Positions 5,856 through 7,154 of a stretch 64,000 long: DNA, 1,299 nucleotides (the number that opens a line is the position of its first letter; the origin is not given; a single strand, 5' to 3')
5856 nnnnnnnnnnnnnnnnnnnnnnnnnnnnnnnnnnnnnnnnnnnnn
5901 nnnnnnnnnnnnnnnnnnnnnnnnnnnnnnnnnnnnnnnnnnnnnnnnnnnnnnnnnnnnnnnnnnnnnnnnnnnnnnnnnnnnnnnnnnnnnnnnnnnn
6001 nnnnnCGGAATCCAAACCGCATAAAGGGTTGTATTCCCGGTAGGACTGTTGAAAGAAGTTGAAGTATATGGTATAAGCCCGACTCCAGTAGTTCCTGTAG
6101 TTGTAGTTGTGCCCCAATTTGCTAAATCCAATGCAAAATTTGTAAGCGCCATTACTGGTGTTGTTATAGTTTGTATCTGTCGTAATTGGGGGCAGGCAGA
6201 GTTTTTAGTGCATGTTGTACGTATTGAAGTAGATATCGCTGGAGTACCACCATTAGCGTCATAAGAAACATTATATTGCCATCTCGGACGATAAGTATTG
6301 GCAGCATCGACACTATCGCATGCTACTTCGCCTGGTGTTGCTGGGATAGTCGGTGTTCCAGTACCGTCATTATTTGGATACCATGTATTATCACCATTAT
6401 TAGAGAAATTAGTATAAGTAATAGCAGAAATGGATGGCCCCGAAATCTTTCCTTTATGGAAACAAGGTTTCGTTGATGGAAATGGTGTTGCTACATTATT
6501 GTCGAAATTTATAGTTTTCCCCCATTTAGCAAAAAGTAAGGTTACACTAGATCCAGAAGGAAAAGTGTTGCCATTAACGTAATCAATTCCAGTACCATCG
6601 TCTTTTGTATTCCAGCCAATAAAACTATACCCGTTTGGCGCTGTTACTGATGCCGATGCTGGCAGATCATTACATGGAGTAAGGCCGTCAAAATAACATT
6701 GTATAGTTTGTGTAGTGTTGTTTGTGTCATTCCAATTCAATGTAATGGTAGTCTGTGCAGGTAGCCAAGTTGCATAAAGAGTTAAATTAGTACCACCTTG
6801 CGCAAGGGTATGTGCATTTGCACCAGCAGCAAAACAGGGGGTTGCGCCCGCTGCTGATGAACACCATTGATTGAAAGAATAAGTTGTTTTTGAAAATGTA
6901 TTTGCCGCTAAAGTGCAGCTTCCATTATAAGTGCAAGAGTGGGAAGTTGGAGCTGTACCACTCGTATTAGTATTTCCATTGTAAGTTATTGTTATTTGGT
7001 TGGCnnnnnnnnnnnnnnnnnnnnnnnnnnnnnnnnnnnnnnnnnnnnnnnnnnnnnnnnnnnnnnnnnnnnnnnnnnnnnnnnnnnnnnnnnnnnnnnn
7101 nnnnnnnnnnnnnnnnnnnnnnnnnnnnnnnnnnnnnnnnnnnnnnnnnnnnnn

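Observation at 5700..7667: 655-aa secreted Cys-rich protein combining GCC2/GCC3-like eukaryotic-type modules with Listeria-Bacteroides-type repeats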

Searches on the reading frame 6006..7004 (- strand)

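Call 16: search_protein_families(library=pfam, proteins=[window:6006-7004:-], max_evalue=10)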
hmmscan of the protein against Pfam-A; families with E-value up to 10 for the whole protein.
seq(333 aa): 1 family
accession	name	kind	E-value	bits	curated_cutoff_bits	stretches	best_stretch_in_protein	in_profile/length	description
PF09479.16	Flg_new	-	1.6e-08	35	27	3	5-78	2-64/65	Listeria-Bacteroides repeat domain (List_Bact_rpt)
